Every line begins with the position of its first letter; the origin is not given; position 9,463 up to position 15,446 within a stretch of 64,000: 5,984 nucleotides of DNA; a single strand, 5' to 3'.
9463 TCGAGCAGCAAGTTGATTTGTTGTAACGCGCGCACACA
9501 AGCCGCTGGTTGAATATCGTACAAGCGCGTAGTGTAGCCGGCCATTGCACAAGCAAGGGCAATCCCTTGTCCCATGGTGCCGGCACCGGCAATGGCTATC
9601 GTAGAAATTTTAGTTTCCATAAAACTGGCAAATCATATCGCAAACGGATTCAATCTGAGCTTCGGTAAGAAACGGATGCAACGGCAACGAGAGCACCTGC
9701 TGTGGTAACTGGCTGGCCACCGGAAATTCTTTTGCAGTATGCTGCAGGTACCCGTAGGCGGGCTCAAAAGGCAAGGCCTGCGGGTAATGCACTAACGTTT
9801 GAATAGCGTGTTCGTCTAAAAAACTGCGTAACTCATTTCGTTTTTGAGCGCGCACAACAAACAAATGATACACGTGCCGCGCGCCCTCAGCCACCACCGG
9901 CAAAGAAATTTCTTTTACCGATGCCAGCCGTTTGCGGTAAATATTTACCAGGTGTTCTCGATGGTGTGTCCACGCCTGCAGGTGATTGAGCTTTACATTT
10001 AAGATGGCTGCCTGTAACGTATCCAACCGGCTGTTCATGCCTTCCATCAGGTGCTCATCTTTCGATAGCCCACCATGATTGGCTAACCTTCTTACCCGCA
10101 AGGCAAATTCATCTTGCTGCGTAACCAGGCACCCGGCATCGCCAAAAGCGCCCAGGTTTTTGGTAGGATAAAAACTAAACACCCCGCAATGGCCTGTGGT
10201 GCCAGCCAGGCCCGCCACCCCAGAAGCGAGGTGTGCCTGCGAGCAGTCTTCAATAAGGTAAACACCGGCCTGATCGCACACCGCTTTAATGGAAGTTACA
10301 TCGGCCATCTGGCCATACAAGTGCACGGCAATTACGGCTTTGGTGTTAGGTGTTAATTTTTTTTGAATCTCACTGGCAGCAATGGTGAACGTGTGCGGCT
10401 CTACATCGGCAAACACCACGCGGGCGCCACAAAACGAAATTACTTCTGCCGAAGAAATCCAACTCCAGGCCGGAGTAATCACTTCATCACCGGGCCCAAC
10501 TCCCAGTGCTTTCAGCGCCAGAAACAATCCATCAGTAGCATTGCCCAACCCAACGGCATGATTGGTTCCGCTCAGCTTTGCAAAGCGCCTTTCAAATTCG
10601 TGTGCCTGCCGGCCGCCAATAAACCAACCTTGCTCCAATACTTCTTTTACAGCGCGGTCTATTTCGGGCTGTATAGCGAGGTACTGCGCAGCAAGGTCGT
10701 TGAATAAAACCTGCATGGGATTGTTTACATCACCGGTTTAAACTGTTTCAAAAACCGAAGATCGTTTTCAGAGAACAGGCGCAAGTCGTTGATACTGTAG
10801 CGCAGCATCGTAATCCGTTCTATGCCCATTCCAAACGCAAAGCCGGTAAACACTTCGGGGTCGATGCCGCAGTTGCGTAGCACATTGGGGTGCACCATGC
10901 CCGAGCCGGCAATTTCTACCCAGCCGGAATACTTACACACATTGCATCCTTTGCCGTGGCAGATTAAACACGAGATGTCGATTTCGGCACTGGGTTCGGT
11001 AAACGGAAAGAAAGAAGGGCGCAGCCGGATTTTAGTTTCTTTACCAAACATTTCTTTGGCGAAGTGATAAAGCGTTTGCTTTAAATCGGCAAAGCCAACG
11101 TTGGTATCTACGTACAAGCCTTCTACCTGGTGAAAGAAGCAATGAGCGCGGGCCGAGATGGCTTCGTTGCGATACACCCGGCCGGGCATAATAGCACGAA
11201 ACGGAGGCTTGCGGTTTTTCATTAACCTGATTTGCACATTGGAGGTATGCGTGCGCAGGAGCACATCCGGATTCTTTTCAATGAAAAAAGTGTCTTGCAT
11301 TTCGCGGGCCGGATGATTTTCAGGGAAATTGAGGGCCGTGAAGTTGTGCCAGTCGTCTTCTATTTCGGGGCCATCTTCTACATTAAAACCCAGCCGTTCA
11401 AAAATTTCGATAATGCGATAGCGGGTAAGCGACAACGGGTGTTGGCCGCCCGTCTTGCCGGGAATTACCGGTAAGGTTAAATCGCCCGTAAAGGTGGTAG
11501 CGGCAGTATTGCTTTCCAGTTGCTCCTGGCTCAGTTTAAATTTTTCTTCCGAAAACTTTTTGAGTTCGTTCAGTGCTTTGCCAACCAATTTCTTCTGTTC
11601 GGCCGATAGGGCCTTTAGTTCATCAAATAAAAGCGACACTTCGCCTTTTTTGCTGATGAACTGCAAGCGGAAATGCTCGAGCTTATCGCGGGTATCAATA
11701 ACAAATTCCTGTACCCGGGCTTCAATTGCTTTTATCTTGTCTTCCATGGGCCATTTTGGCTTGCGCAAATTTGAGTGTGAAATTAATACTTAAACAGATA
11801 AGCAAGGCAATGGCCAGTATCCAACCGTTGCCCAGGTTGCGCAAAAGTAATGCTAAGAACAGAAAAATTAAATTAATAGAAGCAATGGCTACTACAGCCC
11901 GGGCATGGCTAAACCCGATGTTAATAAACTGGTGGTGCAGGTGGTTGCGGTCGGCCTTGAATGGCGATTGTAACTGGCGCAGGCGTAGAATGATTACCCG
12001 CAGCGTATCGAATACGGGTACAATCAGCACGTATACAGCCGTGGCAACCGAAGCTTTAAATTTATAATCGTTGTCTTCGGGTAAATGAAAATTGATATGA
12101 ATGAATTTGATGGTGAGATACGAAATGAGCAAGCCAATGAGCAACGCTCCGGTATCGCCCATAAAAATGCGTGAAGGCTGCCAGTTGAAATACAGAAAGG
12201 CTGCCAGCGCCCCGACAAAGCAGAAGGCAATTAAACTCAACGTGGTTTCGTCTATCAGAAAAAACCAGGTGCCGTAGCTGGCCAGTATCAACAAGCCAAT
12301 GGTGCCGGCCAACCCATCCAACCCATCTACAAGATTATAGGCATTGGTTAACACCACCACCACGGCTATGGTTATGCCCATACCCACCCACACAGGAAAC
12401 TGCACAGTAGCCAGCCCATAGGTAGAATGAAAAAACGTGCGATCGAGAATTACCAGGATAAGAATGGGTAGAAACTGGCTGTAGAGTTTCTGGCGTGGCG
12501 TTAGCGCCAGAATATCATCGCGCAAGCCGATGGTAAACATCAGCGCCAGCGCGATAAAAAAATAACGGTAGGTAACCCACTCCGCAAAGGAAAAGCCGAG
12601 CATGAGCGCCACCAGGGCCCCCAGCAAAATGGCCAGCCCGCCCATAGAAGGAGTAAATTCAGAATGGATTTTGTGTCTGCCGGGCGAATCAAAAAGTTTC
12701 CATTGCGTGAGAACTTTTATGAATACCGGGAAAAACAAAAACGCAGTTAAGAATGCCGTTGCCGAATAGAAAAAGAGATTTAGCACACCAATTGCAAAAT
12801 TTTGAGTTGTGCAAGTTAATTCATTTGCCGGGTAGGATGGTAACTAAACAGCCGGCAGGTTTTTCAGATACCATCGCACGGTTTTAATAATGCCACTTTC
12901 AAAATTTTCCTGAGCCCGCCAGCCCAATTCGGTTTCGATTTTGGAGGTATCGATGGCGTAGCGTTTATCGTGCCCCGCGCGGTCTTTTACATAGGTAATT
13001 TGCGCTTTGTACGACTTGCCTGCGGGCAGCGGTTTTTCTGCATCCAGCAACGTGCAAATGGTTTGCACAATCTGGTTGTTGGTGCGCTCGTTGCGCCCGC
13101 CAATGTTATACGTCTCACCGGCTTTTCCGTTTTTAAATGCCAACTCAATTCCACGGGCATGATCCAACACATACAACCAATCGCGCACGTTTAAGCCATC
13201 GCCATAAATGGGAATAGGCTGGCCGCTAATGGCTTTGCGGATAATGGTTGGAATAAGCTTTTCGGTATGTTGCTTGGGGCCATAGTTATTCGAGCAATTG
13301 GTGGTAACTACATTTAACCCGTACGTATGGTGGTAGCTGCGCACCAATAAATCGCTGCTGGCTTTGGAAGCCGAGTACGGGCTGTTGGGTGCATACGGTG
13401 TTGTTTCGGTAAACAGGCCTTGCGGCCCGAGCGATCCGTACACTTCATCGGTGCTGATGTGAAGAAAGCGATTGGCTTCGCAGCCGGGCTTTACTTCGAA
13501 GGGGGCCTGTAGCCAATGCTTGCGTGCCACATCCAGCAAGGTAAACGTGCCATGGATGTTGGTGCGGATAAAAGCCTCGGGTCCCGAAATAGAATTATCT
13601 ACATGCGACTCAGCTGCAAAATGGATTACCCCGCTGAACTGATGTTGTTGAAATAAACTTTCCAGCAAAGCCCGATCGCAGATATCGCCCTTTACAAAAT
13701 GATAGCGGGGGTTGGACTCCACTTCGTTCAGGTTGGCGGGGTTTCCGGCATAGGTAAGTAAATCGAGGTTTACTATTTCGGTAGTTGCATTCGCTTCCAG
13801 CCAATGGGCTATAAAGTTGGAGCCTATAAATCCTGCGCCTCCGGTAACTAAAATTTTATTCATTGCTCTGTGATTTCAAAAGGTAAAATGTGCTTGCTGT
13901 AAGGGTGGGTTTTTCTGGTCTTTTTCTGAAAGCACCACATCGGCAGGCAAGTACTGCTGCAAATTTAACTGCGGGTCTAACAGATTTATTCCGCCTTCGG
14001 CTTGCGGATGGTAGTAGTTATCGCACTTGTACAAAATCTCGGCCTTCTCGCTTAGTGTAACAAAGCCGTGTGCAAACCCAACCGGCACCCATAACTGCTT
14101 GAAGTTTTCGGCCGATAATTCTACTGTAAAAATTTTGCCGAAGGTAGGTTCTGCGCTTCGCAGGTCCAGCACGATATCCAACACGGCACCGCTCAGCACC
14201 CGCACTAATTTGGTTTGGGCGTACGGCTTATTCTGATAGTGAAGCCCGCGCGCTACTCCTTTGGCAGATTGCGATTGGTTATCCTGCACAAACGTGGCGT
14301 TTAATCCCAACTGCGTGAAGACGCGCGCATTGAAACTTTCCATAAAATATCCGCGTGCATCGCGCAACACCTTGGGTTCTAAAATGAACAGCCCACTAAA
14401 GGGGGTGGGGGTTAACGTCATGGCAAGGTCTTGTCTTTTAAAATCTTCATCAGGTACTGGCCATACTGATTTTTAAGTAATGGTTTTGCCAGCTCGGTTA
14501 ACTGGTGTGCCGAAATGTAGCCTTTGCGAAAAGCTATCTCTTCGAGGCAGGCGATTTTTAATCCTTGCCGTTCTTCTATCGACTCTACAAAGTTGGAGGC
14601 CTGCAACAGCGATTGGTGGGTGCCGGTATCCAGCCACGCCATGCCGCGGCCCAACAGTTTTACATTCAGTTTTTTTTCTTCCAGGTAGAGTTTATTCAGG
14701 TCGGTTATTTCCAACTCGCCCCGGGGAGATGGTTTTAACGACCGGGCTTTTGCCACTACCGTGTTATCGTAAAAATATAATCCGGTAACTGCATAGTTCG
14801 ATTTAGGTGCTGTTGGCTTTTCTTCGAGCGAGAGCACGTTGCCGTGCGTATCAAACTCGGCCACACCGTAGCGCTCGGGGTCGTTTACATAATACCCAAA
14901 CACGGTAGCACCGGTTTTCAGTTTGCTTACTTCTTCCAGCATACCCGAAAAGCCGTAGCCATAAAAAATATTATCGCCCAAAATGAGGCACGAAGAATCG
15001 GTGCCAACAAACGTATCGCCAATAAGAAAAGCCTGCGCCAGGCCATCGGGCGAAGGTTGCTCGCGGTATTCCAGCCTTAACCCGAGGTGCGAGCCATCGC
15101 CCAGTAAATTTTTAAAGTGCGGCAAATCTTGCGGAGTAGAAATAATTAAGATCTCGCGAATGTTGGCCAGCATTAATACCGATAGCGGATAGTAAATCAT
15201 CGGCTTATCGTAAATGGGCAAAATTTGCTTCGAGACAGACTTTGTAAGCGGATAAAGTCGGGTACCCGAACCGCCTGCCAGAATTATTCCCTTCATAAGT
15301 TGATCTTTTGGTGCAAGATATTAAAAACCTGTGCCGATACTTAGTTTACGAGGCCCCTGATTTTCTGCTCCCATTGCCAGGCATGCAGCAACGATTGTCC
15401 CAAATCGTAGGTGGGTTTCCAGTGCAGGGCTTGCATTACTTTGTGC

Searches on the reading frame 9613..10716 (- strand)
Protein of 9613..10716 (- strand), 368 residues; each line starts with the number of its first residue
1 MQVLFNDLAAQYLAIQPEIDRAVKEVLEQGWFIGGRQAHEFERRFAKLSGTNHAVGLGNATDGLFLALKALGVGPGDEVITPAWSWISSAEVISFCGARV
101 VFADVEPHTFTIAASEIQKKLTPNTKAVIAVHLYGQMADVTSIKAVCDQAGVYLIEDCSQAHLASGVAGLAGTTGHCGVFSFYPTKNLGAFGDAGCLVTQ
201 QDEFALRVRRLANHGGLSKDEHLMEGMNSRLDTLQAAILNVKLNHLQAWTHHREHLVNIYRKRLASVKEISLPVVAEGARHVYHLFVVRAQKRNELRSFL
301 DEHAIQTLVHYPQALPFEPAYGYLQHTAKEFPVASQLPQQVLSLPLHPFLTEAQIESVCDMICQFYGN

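Call 87: search_protein_families(library=ncbifam, proteins=[window:9613-10716:-], max_evalue=1e-10)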
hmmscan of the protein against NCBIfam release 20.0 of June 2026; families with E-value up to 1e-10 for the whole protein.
window:9613-10716:- (368 aa): 7 families
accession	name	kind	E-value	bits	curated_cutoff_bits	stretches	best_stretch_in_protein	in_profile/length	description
TIGR03588.1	PseC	equivalog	4.9e-64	216.6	423.5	1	21-364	15-378/380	UDP-4-amino-4,6-dideoxy-N-acetyl-beta-L-altrosamine transaminase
NF008658.2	PRK11658.1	equivalog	8.6e-60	202.4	631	1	18-364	15-375/379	UDP-4-amino-4-deoxy-L-arabinose aminotransferase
NF008687.0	PRK11706.1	equivalog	4.5e-52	177.1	375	1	22-366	16-374/375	dTDP-4-amino-4,6-dideoxygalactose transaminase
TIGR04181.1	NHT_00031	hypoth_equivalog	9.5e-50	169.5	420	1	20-345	13-357/359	LegC family aminotransferase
TIGR04427.1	PLP_DesI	equivalog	4.6e-49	167.5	650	1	24-362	39-379/390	dTDP-4-dehydro-6-deoxyglucose aminotransferase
TIGR02379.1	ECA_wecE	subfamily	2.6e-39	135.1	434.85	1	35-366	30-375/376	dTDP-4-amino-4,6-dideoxy-D-glucose transaminase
NF011936.0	PRK15407.1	equivalog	7.8e-35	120.4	423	1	17-209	47-245/440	lipopolysaccharide biosynthesis protein RfbH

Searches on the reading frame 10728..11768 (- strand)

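Call 87: search_protein_families(library=ncbifam, proteins=[window:10728-11768:-], max_evalue=1e-10)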
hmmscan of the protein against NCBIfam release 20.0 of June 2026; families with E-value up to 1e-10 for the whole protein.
window:10728-11768:- (347 aa): 4 families
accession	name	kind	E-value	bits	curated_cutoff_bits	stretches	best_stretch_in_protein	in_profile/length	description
TIGR00468.1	pheS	equivalog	7.8e-93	311.2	237.45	1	47-344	5-323/324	phenylalanine--tRNA ligase subunit alpha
NF003210.0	PRK04172.1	equivalog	8.1e-55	186.5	350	2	169-344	332-492/496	phenylalanine--tRNA ligase subunit alpha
NF051887.1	PheS_related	equivalog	2.9e-37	128.6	300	1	108-344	10-240/349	PheS-related mystery ligase SrmL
TIGR00469.1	pheS_mito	equivalog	1.3e-30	106.4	258.35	1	241-344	253-344/451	phenylalanine--tRNA ligase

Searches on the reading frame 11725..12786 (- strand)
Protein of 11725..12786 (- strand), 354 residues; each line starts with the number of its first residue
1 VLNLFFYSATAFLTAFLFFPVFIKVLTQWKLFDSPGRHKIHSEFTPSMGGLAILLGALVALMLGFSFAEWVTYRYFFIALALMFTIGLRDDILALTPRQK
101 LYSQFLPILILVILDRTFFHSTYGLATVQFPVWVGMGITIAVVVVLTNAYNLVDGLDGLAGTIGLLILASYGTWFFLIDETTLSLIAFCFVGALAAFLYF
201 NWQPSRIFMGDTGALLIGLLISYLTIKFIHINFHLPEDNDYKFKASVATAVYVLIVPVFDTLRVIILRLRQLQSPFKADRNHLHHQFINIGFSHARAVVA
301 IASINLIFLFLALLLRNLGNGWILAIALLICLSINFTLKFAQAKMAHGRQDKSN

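Call 87: search_protein_families(library=ncbifam, proteins=[window:11725-12786:-], max_evalue=1e-10)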
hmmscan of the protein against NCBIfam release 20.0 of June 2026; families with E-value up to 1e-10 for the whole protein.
window:11725-12786:- (354 aa): 3 families
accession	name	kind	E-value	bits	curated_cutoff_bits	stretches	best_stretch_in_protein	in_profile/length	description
TIGR02380.1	ECA_wecA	exception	2.4e-35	122.3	326.05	1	11-314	7-307/346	UDP-N-acetylglucosamine--undecaprenyl-phosphate N-acetylglucosaminephosphotransferase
NF053644.1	MraY_archaea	equivalog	1.3e-18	67.5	450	1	98-310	151-337/340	pseudomurein biosynthesis MraY family phospho-N-acetylmuramoyl-pentapeptide-transferase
TIGR00445.1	mraY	equivalog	6.2e-18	65.3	192.05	1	33-314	24-316/321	phospho-N-acetylmuramoyl-pentapeptide-transferase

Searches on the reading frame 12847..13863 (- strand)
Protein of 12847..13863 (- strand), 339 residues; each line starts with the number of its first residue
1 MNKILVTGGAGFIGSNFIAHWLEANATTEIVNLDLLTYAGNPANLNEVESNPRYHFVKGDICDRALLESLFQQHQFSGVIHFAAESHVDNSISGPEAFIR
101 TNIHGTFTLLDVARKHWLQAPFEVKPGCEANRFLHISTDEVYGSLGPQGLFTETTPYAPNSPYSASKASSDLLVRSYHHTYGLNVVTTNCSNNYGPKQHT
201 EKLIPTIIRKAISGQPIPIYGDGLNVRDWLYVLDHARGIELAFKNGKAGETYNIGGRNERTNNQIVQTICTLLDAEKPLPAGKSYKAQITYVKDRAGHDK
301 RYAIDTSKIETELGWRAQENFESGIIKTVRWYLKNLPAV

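Call 87: search_protein_families(library=ncbifam, proteins=[window:12847-13863:-], max_evalue=1e-10)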
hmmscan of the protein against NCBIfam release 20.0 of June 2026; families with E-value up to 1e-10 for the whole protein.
window:12847-13863:- (339 aa): 13 families
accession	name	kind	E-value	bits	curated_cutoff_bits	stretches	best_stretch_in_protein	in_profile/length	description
TIGR01181.1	dTDP_gluc_dehyt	equivalog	2.2e-142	473.9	365.1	1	3-335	1-314/321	dTDP-glucose 4,6-dehydratase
NF007490.0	PRK10084.1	subfamily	1.4e-132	442.1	649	1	3-335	2-337/361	dTDP-glucose 4,6-dehydratase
NF007582.0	PRK10217.1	equivalog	1.5e-126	422.3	698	1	1-335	1-334/355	dTDP-glucose 4,6-dehydratase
TIGR04180.1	EDH_00030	hypoth_equivalog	6.1e-38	130.6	475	1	4-316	1-293/297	NAD-dependent 4,6-dehydratase LegB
TIGR01179.1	galE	equivalog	3.6e-36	124.6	262.3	1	3-334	1-327/332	UDP-glucose 4-epimerase GalE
TIGR02622.1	CDP_4_6_dhtase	equivalog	1e-29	103.8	278.45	1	2-333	5-331/352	CDP-glucose 4,6-dehydratase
NF007956.0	PRK10675.1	subfamily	2.1e-23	83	394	1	3-334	2-331/338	UDP-glucose 4-epimerase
TIGR02197.1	heptose_epim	equivalog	2.4e-19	69.7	274.6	1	4-334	1-315/316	ADP-glyceromanno-heptose 6-epimerase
TIGR03466.1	HpnA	hypoth_equivalog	3.7e-18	65.5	367.65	1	3-278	2-251/327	hopanoid-associated sugar epimerase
NF011728.1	PRK15181.1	equivalog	3.4e-16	59.2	760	1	3-334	17-339/348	Vi polysaccharide biosynthesis UDP-N-acetylglucosaminuronic acid C-4 epimerase TviC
TIGR01472.1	gmd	equivalog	4.5e-16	59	415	1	53-267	55-262/342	GDP-mannose 4,6-dehydratase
NF043036.1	ErythonDh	equivalog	3.1e-15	56.2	325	1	3-179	2-165/321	D-erythronate dehydrogenase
NF047922.1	GDPFucSynFcl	equivalog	2.7e-13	50.1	500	1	158-335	129-304/308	GDP-L-fucose synthase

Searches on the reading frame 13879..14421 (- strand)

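Call 87: search_protein_families(library=ncbifam, proteins=[window:13879-14421:-], max_evalue=1e-10)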
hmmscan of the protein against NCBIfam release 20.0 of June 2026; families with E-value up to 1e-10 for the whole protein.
window:13879-14421:- (181 aa): 1 family
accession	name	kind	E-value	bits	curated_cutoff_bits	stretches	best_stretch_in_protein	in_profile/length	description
TIGR01221.1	rmlC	equivalog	3.6e-62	209.3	155.75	1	6-177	5-175/176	dTDP-4-dehydrorhamnose 3,5-epimerase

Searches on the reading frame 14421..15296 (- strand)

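Call 87: search_protein_families(library=ncbifam, proteins=[window:14421-15296:-], max_evalue=1e-10)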
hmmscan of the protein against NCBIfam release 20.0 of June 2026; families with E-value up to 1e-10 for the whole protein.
window:14421-15296:- (292 aa): 12 families
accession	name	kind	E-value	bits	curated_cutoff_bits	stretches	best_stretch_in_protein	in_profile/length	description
TIGR01207.1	rmlA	equivalog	1.6e-149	496.7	360.65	1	2-287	1-286/286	glucose-1-phosphate thymidylyltransferase RfbA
NF012024.0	PRK15480.1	equivalog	1.7e-143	477.1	588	1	2-288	5-291/292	glucose-1-phosphate thymidylyltransferase RfbA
TIGR01208.1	rmlA_long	equivalog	1.2e-53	182.3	320.25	1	2-237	1-234/353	glucose-1-phosphate thymidylyltransferase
TIGR03992.1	Arch_glmU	subfamily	3.7e-39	134.7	292.1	1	1-237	1-227/393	bifunctional sugar-1-phosphate nucleotidylyltransferase/acetyltransferase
NF041313.1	UDPGP_AglF_Halo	equivalog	1.1e-27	97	400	1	1-208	1-206/234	UTP--glucose-1-phosphate uridylyltransferase AglF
NF041173.1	Sug_nt_acttase_Thmprot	equivalog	3.3e-27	95.5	600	1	1-237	1-227/405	bifunctional sugar-1-phosphate nucleotidylyltransferase/acetyltransferase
NF052502.1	man1P_GTase_Rv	exception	1.6e-22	79.8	440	1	3-235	3-228/352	mannose-1-phosphate guanylyltransferase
TIGR01099.1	galU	equivalog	5.4e-21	75.3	326.8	0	2-54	3-55/261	UTP--glucose-1-phosphate uridylyltransferase GalU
NF045761.1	NAMPUrTaseMurU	equivalog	3.2e-15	56.6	250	1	1-233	1-223/226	N-acetylmuramate alpha-1-phosphate uridylyltransferase MurU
NF003670.0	PRK05293.1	equivalog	7.1e-15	54.8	470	0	104-247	122-266/382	glucose-1-phosphate adenylyltransferase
TIGR02091.1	glgC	equivalog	2.8e-13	49.7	424.9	0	103-234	116-256/364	glucose-1-phosphate adenylyltransferase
NF049965.1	GlMnHpPGnyltfHddC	equivalog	2.7e-11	43.5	300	1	1-180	1-171/221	D-glycero-D-manno-heptose 1-phosphate guanosyltransferase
